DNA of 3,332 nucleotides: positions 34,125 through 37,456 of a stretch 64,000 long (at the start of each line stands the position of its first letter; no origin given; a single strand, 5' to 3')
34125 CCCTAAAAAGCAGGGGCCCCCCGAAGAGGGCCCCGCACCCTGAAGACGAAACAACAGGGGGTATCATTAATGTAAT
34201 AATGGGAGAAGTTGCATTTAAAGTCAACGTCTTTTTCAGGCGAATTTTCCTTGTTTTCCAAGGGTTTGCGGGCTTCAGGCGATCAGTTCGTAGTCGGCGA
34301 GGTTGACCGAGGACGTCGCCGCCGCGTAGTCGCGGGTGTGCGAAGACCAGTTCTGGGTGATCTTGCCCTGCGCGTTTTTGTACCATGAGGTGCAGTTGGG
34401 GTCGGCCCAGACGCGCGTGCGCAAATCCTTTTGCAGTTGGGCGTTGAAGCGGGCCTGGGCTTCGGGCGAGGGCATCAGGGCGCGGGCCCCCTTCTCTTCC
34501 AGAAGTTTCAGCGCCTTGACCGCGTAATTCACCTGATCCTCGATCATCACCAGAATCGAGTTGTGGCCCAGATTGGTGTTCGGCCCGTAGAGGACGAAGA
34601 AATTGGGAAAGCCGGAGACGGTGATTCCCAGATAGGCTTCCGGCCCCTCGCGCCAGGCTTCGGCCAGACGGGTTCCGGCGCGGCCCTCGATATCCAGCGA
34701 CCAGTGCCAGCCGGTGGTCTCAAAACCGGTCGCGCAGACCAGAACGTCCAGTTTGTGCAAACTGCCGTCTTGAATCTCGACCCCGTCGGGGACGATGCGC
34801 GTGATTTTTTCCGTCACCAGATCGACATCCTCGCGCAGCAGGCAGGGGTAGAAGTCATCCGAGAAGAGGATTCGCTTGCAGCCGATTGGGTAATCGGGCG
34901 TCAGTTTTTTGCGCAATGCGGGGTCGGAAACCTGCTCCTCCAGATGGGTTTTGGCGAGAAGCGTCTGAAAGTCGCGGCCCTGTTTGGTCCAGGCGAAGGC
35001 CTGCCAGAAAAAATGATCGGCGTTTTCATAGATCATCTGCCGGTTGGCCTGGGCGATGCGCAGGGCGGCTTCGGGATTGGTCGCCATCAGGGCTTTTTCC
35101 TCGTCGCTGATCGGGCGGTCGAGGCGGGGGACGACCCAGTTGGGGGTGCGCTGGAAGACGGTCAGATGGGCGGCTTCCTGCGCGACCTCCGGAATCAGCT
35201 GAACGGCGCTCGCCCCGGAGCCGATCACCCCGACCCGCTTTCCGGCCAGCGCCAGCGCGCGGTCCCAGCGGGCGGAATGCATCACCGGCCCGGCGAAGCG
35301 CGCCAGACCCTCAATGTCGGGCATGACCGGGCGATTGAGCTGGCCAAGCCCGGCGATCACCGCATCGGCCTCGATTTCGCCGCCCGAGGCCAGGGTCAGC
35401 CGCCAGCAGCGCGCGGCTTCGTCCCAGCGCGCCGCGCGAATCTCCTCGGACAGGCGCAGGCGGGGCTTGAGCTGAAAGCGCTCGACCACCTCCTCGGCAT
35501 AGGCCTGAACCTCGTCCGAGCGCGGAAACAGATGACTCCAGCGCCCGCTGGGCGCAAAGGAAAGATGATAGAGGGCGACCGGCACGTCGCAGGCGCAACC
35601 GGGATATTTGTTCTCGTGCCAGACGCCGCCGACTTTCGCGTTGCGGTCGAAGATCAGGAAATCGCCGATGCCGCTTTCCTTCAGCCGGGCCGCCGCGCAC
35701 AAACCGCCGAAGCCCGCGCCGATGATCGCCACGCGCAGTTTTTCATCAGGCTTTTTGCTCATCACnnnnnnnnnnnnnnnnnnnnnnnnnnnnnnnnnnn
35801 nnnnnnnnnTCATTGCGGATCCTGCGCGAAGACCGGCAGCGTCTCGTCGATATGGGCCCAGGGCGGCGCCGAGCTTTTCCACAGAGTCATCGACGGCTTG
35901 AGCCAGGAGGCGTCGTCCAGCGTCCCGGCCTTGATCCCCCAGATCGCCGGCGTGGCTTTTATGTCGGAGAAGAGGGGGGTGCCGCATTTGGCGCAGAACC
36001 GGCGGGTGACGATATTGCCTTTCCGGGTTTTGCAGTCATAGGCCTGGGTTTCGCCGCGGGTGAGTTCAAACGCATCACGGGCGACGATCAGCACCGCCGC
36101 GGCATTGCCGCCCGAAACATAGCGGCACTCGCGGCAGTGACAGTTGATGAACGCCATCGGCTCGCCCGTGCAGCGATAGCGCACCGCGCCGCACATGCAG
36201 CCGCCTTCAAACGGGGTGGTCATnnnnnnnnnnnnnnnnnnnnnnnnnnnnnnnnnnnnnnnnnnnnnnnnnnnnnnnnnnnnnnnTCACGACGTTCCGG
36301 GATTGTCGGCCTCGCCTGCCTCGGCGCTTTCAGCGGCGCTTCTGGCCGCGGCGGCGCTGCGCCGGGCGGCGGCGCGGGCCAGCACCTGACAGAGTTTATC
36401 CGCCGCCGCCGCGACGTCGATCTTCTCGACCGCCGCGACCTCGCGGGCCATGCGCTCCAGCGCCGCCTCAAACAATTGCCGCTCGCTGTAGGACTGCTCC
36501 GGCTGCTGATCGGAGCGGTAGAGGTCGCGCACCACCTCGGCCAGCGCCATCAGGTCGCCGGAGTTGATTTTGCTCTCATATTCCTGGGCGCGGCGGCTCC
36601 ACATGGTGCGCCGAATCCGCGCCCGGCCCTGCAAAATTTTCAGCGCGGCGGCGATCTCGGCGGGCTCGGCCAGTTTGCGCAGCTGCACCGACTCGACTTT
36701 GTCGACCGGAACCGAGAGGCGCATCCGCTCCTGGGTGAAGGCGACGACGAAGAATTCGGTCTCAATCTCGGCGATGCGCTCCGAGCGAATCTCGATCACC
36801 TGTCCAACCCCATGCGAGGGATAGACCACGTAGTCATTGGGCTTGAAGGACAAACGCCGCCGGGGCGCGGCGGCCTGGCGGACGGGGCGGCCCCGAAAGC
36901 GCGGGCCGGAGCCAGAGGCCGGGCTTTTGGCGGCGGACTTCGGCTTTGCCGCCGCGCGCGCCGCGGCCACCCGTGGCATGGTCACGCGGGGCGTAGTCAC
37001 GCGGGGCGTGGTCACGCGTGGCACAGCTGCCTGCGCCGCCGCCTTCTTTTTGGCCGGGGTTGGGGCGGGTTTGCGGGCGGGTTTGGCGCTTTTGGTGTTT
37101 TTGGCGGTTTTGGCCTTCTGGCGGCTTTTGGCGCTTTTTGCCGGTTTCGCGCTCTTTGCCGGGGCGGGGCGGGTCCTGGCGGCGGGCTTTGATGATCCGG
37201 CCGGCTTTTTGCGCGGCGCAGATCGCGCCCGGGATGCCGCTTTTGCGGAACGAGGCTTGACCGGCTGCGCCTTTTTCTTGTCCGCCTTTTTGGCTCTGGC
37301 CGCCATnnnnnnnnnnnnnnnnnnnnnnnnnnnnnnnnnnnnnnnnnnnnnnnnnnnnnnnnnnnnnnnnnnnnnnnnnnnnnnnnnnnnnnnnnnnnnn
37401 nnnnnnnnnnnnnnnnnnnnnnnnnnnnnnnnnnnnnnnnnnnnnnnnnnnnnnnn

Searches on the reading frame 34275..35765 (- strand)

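Call 63: search_protein_families(library=pfam, proteins=[window:34275-35765:-], max_evalue=0.01)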
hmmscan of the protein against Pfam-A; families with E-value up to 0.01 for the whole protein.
window:34275-35765:- (496 aa): 9 families
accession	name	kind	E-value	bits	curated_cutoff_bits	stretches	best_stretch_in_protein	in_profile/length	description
PF07992.20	Pyr_redox_2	-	7.7e-14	52.2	26.1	1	11-227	2-193/291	Pyridine nucleotide-disulphide oxidoreductase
PF13450.12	NAD_binding_8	-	1.1e-13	51.7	21.9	1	14-80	1-65/68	NAD(P)-binding Rossmann-like domain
PF13738.12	Pyr_redox_3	-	3.5e-13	49.9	30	1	14-210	2-199/305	Pyridine nucleotide-disulphide oxidoreductase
PF00743.25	FMO-like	-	3.8e-12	45.9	22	1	134-215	140-223/532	Flavin-binding monooxygenase-like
PF13454.12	NAD_binding_9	-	1.8e-08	34.9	21.8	1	13-63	1-55/155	FAD-NAD(P)-binding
PF13434.12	Lys_Orn_oxgnase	-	1.3e-06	28.3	21.3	1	80-203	91-216/339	L-lysine 6-monooxygenase/L-ornithine 5-monooxygenase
PF01488.26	Shikimate_DH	-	0.00065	20.2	24.3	0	172-209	9-47/138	Shikimate / quinate 5-dehydrogenase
PF00070.33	Pyr_redox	-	0.00091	20.1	22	0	177-222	1-45/82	Pyridine nucleotide-disulphide oxidoreductase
PF00890.30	FAD_binding_2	-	0.0044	16.7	20.4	1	12-47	2-36/414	FAD binding domain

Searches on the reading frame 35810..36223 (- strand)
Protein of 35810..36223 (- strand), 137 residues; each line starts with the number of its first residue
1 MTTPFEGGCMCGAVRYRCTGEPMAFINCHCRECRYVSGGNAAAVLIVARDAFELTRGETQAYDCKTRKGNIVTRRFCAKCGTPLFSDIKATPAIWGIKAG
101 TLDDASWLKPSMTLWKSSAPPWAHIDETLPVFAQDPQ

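Call 63: search_protein_families(library=pfam, proteins=[window:35810-36223:-], max_evalue=0.01)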
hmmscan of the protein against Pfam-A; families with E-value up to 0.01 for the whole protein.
window:35810-36223:- (137 aa): 1 family
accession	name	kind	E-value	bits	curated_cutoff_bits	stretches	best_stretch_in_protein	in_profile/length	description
PF04828.22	GFA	-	3.5e-33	114.6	24.3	1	5-117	2-114/115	Glutathione-dependent formaldehyde-activating enzyme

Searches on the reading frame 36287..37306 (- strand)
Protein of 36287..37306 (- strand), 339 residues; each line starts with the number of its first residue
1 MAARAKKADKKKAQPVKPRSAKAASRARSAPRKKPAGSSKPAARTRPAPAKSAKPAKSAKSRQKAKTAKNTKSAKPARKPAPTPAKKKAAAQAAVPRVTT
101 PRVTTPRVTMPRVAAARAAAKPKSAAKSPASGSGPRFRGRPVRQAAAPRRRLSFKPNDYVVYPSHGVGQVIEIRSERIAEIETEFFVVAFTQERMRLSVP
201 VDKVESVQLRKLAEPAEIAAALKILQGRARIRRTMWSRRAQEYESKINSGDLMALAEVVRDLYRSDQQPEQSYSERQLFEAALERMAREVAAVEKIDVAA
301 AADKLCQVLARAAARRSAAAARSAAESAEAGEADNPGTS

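Call 63: search_protein_families(library=pfam, proteins=[window:36287-37306:-], max_evalue=0.01)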
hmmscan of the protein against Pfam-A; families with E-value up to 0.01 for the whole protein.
window:36287-37306:- (339 aa): 2 families
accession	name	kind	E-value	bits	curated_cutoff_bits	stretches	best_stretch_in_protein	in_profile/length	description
PF21095.3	CarD_C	-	4.6e-24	84.7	23.1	1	221-304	2-85/87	CarD, C-terminal domain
PF02559.22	CarD_TRCF_RID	-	8.7e-15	55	23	1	154-211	1-55/57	CarD-like/TRCF RID domain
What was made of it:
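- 36287..37306 (-): carD; right anchor of conserved synteny. Pfam CarD_C and CarD_TRCF_RID (call 63).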
